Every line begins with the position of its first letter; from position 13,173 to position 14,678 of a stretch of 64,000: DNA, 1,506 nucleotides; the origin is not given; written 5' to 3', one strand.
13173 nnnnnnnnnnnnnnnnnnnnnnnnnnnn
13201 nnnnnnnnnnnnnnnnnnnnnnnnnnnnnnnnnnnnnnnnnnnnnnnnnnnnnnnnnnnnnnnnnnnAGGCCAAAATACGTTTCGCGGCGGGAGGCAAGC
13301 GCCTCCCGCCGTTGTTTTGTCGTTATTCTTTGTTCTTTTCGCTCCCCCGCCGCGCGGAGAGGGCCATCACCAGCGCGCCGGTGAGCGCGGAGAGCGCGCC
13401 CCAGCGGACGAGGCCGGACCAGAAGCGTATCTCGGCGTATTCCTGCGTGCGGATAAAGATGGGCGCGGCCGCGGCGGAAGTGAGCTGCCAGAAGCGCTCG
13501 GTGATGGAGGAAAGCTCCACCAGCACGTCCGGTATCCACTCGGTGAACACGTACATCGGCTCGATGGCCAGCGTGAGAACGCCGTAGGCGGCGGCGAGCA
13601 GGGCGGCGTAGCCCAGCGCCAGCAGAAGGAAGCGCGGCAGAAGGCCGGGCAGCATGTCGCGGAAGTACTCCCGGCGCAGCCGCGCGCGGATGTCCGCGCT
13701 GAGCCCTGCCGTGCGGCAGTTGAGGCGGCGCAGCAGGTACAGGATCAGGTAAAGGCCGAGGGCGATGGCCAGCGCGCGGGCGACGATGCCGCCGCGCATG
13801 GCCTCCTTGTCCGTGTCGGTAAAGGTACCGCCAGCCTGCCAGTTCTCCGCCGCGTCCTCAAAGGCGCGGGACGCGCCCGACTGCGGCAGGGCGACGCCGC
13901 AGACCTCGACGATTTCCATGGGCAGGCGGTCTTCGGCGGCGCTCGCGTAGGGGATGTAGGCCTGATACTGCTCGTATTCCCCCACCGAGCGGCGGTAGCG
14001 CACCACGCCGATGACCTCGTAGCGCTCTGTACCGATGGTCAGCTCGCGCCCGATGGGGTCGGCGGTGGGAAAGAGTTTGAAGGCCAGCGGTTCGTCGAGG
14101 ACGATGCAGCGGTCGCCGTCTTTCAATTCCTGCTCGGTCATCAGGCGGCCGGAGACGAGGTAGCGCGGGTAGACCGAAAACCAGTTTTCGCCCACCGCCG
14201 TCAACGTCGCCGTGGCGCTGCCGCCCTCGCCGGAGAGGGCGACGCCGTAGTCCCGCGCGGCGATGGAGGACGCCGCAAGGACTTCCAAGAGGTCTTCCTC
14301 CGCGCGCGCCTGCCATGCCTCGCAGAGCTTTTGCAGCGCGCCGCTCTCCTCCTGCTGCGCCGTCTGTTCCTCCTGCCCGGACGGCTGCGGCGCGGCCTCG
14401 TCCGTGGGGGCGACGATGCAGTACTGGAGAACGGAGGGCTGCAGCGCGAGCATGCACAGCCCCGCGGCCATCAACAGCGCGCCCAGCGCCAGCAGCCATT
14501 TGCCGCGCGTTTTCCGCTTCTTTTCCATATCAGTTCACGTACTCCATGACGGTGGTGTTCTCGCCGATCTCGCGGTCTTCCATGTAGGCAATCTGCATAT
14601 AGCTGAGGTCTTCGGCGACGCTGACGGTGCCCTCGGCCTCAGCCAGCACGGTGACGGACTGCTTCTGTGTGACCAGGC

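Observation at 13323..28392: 15 kb nine-gene envelope operon mixing ABC-importer parts with efflux-type adaptors, and no ATPase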

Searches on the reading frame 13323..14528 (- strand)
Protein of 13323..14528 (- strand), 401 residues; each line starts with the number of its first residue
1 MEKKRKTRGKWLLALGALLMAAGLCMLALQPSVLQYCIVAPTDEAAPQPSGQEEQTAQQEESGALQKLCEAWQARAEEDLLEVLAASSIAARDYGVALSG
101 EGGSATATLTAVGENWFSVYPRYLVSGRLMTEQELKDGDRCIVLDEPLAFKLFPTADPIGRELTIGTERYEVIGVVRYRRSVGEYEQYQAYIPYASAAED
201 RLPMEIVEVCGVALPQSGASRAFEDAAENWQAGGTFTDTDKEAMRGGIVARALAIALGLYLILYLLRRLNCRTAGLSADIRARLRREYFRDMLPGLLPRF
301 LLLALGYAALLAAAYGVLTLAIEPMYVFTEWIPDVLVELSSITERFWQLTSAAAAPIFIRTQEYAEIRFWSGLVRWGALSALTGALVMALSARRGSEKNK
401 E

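Call 3: search_protein_families(library=pfam, proteins=[window:13323-14528:-], max_evalue=0.01)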
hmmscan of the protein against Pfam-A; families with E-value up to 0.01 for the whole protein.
window:13323-14528:- (401 aa): 1 family
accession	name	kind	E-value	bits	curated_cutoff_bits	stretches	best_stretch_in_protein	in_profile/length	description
PF12704.14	MacB_PCD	-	4e-16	60.4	27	1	85-202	67-180/207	MacB-like periplasmic core domain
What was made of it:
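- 13323..14528 (-): g1: NBD-less MacB-type membrane protein (401 aa). TM1, then a MacB periplasmic core domain (~34-246), then TM2, TM3, a conserved extracytoplasmic segment (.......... motif, 324-337) and TM4. MacB_PCD 4e-16 (call 3).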

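Call 4: search_protein_families(library=ncbifam, proteins=[window:13323-14528:-], max_evalue=0.01)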
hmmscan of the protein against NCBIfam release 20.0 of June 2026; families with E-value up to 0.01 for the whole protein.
window:13323-14528:- (401 aa): 2 families
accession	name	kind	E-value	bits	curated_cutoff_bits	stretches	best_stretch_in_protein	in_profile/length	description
TIGR03434.1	ADOP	subfamily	3.9e-13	48.4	622.3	1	101-201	521-626/803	ADOP family duplicated permease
NF007826.0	PRK10535.1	equivalog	1.4e-08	33.5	966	1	105-199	365-461/648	macrolide ABC transporter ATP-binding protein/permease MacB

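Call 20: search_solved_structures(query=A3, max_evalue=1, show_alignments=2)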
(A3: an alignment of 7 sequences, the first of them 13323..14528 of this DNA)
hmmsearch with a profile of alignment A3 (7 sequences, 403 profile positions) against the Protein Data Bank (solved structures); distinct sequences matched with E-value up to 1: 11.
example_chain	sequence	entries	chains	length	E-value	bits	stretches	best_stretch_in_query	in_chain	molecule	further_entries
3ftj_A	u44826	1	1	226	3.1e-13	52.3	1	86-197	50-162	Macrolide export ATP-binding/permease protein macB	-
5lil_A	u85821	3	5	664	1.5e-12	50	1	85-197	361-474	Macrolide export ATP-binding/permease protein MacB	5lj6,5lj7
5f9q_A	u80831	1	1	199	1e-11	47.3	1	62-233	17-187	Macrolide export ATP-binding/permease protein YknZ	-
5nik_J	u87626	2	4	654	7.9e-11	44.4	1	11-202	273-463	Macrolide export ATP-binding/permease protein MacB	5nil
9qgy_M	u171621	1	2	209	9.1e-11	44.2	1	87-199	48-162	Macrolide export ATP-binding/permease protein MacB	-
5lj8_A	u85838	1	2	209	9.2e-11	44.2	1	87-199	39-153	Macrolide export ATP-binding/permease protein MacB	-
5c59_A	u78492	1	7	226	1.1e-10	43.9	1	87-199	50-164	Macrolide export ATP-binding/permease protein MacB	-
5gko_A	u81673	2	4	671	1.5e-10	43.4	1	10-226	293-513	Macrolide export ATP-binding/permease protein MacB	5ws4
5xu1_M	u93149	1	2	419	2.7e-06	29.5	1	72-178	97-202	ABC transporter permeae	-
7bbl_D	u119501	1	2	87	0.76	11.5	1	279-328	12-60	Gem-associated protein 7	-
1y96_B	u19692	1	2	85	0.8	11.5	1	279-328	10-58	Gem-associated protein 7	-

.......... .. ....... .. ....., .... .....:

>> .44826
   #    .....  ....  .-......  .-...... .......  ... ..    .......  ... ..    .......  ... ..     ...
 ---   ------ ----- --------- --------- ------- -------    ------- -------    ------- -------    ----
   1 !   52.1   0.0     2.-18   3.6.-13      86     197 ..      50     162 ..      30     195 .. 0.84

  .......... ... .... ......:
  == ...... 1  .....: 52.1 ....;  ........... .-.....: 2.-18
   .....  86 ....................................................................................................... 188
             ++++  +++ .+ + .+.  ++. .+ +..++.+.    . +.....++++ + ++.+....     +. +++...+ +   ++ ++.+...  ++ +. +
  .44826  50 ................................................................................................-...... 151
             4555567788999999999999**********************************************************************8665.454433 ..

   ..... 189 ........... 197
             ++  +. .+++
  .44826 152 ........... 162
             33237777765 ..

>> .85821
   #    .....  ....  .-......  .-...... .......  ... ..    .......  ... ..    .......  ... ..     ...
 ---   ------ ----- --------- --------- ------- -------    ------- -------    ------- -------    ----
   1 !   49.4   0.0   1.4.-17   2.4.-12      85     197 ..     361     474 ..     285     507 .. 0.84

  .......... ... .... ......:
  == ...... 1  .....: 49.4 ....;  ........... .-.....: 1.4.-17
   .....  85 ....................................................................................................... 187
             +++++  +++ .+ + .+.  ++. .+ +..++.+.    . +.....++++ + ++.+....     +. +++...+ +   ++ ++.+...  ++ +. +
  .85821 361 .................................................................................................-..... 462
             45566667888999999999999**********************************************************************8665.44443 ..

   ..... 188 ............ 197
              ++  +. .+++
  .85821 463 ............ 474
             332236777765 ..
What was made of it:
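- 13323..14528 (-): Profile against PDB: MacB and YknZ core domains, 3e-13 to 1e-11 (call 20).
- On MacB / type VII ABC transporter (MacAB, YknYZ, Spr0694-0695, LolCDE, FtsEX): MacB and YknZ core domains 3e-13 to 1e-11 (call 20).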

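Call 21: find_homologous_proteins(query=A3)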
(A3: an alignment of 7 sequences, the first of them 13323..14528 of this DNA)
Query A3 (7 sequences) (401 aa, profile of the alignment): 55 proteins with E <= 0.001 among 8000 candidates.
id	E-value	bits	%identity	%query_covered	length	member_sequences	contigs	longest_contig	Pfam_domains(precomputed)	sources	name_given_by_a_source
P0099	1.7e-208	710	92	100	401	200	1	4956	PF12704.15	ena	-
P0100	8.3e-208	708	91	100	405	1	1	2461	PF12704.15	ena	-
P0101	2.3e-207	707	92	100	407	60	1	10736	PF12704.15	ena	-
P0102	7.9e-207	705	91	100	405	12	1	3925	PF12704.15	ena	-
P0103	9.2e-207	705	90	100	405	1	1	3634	PF12704.15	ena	-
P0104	1.3e-206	704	91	100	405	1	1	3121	PF12704.15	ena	-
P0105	6.3e-206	702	88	100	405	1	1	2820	PF12704.15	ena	-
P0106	8.3e-206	701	90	100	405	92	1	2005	PF12704.15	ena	-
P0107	1.2e-205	701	91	100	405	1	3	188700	PF12704.15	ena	-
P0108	4.7e-205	699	90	100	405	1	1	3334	PF12704.15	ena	-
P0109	1.5e-202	691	69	100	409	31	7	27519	PF12704.15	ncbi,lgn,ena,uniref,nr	ncbi:MAG TPA: ABC transporter permease [Candidatus Pullichristensenella stercorigallinarum]|uniref:A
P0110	1.6e-199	681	69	100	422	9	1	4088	PF12704.15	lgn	-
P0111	2.2e-197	674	71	100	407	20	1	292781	PF12704.15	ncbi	-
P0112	1.4e-195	668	90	100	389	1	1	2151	PF12704.15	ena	-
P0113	3.2e-192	657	79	100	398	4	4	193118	PF12704.15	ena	-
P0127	2.7e-129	449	46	97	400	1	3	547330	PF12704.15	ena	-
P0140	5.5e-81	290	37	89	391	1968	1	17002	PF12704.15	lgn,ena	-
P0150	4.9e-7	47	34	22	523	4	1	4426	PF02687.28,PF12704.15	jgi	jgi:predicted permease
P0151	2.7e-6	44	34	23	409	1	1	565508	PF02687.28,PF12704.15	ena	-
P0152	3.8e-5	41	24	31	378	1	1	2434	PF02687.28,PF12704.15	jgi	-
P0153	1.3e-4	39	26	31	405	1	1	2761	PF02687.28,PF12704.15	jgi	jgi:putative ABC transport system permease protein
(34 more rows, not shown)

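Call 22: find_encoding_contigs(protein=P0140, flank=10000, max_places=3)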
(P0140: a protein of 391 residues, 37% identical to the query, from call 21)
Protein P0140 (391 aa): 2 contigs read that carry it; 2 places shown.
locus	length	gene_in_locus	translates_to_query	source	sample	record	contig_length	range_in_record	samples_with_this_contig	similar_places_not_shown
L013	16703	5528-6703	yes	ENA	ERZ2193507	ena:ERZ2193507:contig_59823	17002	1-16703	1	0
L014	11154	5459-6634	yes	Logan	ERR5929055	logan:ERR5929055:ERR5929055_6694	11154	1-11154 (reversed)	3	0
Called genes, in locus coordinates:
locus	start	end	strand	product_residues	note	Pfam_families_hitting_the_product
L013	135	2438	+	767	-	-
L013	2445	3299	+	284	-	PF00528:BPD_transp_1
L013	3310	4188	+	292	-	PF00528:BPD_transp_1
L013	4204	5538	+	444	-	-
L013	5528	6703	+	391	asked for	PF12704:MacB_PCD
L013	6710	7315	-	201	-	PF00072:Response_reg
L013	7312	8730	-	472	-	PF02518:HATPase_c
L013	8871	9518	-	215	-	PF01551:Peptidase_M23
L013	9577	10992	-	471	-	PF00144:Beta-lactamase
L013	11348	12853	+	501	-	PF01943:Polysacc_synt, PF13440:Polysacc_synt_3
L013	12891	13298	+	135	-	PF12646:DUF3783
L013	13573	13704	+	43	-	-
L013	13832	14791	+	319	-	PF00892:EamA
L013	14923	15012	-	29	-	-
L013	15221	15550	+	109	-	PF04297:UPF0122, PF04545:Sigma70_r4 (weak), PF08281:Sigma70_r4_2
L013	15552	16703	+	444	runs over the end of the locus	PF02881:SRP54_N, PF00448:SRP54, PF01656:CbiA, PF13401:AAA_22, PF16575:CLP1_P (faint), PF02978:SRP_SPB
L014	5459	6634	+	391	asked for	PF12704:MacB_PCD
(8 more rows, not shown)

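Call 23: find_encoding_contigs(protein=P0127, flank=10000, max_places=2)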
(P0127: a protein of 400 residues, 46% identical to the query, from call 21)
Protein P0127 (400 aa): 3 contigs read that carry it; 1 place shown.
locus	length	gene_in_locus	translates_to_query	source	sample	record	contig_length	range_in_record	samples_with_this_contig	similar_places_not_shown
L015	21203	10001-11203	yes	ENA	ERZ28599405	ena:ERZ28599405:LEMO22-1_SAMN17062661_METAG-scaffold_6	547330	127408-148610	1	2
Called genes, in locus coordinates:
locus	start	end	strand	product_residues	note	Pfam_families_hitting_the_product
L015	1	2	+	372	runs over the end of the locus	PF25919:BSH_CusB (faint), PF13375:RnfC_N (faint), PF00364:Biotin_lipoyl (faint), PF07831:PYNP_C (faint), PF25917:BSH_RND (faint), PF25973:BSH_CzcB (faint), PF25984:BSH_YknX (faint), PF25997:BSH_YhbJ (faint)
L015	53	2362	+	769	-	PF13416:SBP_bac_8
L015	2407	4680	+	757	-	-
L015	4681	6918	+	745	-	-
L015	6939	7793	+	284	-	PF00528:BPD_transp_1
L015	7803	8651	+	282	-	PF00528:BPD_transp_1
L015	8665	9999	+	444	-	-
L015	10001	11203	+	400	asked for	PF12704:MacB_PCD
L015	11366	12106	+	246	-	PF08220:HTH_DeoR, PF08279:HTH_11 (weak), PF00455:DeoRC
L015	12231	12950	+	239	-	PF09359:VTC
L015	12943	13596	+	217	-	PF16316:DUF4956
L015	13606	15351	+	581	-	PF14262:Cthe_2159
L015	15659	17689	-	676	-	PF00664:ABC_membrane, PF00005:ABC_tran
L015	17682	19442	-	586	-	PF00664:ABC_membrane, PF00005:ABC_tran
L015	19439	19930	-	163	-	PF01047:MarR, PF12802:MarR_2, PF24034:DUF7343 (faint)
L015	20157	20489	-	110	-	-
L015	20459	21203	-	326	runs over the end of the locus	PF09992:NAGPA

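Call 63: predict_structure(alignment_id=A8)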
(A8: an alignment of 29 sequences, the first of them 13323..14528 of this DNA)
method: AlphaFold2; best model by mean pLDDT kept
length: 401 residues; sequences in the alignment: 29
mean_pLDDT: 83.3   pTM: 0.72
mean pLDDT of the five models: 83.3, 82.4, 82.3, 80.3, 79.3
residues with pLDDT >= 90: 179; 70-90: 159; 50-70: 36; < 50: 27
segments of 3 or more residues with pLDDT < 50: 45-61, 329-337
pLDDT, mean of each block of 10 residues (from residue 1): 77 93 92 91 54 38 80 89 90 91 91 93 93 92 94 92 93 90 81 93 90 84 89 88 88 88 91 89 87 87 92 86 59 49 66 61 88 92 89 68 51
secondary structure, 60 per line:
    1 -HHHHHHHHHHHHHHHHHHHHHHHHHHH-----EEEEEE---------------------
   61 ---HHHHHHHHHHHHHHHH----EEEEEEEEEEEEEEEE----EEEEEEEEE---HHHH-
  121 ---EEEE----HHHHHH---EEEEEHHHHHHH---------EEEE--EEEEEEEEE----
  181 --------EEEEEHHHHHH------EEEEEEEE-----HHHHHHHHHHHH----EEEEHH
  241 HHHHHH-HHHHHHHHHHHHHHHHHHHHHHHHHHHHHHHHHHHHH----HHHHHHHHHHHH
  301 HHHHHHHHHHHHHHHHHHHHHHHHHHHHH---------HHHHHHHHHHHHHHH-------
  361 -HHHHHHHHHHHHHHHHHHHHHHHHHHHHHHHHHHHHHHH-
elements in order: H2-28 E34-39 H64-79 E84-99 E104-112 H116-119 E124-127 H132-137 E141-145 H146-152 E162-165 E168-176 E189-193 H194-199 E206-213 H219-230 E235-238 H239-246 H248-284 H289-329 H339-353 H362-400
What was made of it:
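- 13323..14528 (-): AlphaFold2 mean pLDDT 83.3 (call 63).
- On MacB / type VII ABC transporter (MacAB, YknYZ, Spr0694-0695, LolCDE, FtsEX): AlphaFold2 topology: TM1 at 2-28, core domain 34-246, then helices 248-284, 289-329 and 362-400 (call 63).
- g1's cytoplasmic N- and C-termini are only about 10 residues long (call 63).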

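Call 65: search_protein_representatives(alignment_id=A8)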
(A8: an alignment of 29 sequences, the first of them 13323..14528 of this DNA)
Query: 29 sequences, 392 profile positions. Proteins with E-value up to 0.001 (for the whole library): 27184; up to 1e-10: 1452; up to 1e-30: 219. The best 150 are listed.
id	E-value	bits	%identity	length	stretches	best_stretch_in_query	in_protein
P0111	4.3e-175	598.5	-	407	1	1-391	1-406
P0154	9.8e-152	521.6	-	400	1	5-385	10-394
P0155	2.9e-120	417.9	-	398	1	4-387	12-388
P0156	6.4e-118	410.2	-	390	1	6-389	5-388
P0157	1.1e-112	393.0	-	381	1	1-382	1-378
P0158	1.2e-111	389.6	-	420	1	1-385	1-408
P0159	3.9e-109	381.3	-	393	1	3-380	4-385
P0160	1.4e-108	379.4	-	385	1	5-385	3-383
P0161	2.5e-107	375.4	-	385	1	3-383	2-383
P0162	4.5e-103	361.4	-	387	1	1-390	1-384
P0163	6.5e-103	360.8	-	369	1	5-386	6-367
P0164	4.3e-102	358.1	-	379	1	10-386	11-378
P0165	3.4e-100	351.9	-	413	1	3-378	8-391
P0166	1.4e-99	349.8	-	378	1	2-384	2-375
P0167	2.9e-99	348.8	-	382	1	1-380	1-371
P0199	2.7e-78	279.8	-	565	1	11-365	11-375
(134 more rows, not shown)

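Call 67: fold_search(model_id=the predicted structure, library=pdb)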
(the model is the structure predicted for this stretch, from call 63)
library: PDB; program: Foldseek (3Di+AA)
matches with E <= 10: 361; with E <= 0.001: 47
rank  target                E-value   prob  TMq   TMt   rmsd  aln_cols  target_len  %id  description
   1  5gko_A                7.8e-15  1.00  0.44  0.28  18.5       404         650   14  Crystal structure of tripartite-type ABC transporter, MacB from Acinetobacter baumannii (released 2017-11-15)
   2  5lil_A                1.0e-12  1.00  0.39  0.27  19.1       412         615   14  Structure of Aggregatibacter actinomycetemcomitans MacB bound to ATPyS (P21) (released 2017-11-15)
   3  3ftj                  1.6e-12  1.00  0.37  0.67   8.7       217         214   16  Crystal structure of the periplasmic region of MacB from Actinobacillus actinomycetemcomitans (released 2009-05-26)
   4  5nik_J                2.1e-12  1.00  0.47  0.32  14.3       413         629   16  Structure of the MacAB-TolC ABC-type tripartite multidrug efflux pump (released 2017-05-24)
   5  5xu1_M                8.7e-12  1.00  0.39  0.39  15.3       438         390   16  Structure of a non-canonical ABC transporter from Streptococcus pneumoniae R6 (released 2018-01-24)
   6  5lil_B                9.8e-12  1.00  0.37  0.26  18.5       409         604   15  Structure of Aggregatibacter actinomycetemcomitans MacB bound to ATPyS (P21) (released 2017-11-15)
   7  9qgy_M                1.3e-11  1.00  0.35  0.63   7.7       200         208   18  Structure of the YbjP lipoprotein bound to the MacAB-TolC tripartite efflux pump (released 2026-03-25)
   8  5lj7_B                1.7e-11  1.00  0.36  0.26  18.6       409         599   14  Structure of Aggregatibacter actinomycetemcomitans MacB bound to ATP (P21) (released 2017-11-15)
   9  5c59_A                1.8e-11  1.00  0.28  0.56  10.5       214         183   14  Crystal structure of the periplasmic region of MacB from E. coli (released 2016-06-22)
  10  5f9q                  2.1e-11  1.00  0.36  0.73   8.2       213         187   16  Crystal structure of the extracellular domain of noncanonic ABC-type transporter YknZ from Gram-positive bacteria (released 2016-02-03)
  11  5lj6                  7.4e-11  1.00  0.37  0.26  18.4       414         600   14  Structure of Aggregatibacter actinomycetemcomitans MacB bound to ATPyS (P6522) (released 2017-11-15)
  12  5lj8_B                8.9e-11  1.00  0.28  0.51  10.5       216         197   15  Structure of the E. coli MacB periplasmic domain (P21) (released 2017-11-15)
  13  5c59_D                9.4e-11  1.00  0.27  0.55   9.4       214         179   14  Crystal structure of the periplasmic region of MacB from E. coli (released 2016-06-22)
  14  5lj8_A                1.3e-10  1.00  0.28  0.50  10.9       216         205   15  Structure of the E. coli MacB periplasmic domain (P21) (released 2017-11-15)
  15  5c59_C                5.0e-10  1.00  0.27  0.56   9.7       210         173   14  Crystal structure of the periplasmic region of MacB from E. coli (released 2016-06-22)
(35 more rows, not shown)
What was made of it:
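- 13323..14528 (-): Foldseek top 47 hits are all MacB, Spr0695, LolC/E, YbbP, HrtB or YtrF; best is MacB 5gko at 7.8e-15 over 404 columns (call 67).
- On MacB / type VII ABC transporter (MacAB, YknYZ, Spr0694-0695, LolCDE, FtsEX): The full-length Foldseek alignment to MacB 5gko scores 7.8e-15 (call 67).
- Closest known: MacAB-TolC and its Gram-positive versions. Same: Best sequence and fold matches of g1 are MacB, YknZ and Spr0695 (calls 20, 67).
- Closest known: FtsEX, LolCDE, BceAB, YtrEF and YbbAP. Same: The fold of g1 (LolC/E, YbbP, HrtB and YtrF appear among the Foldseek hits, call 67), and the idea that the core domain works on a partner outside the membrane rather than forming a transmembrane pore.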
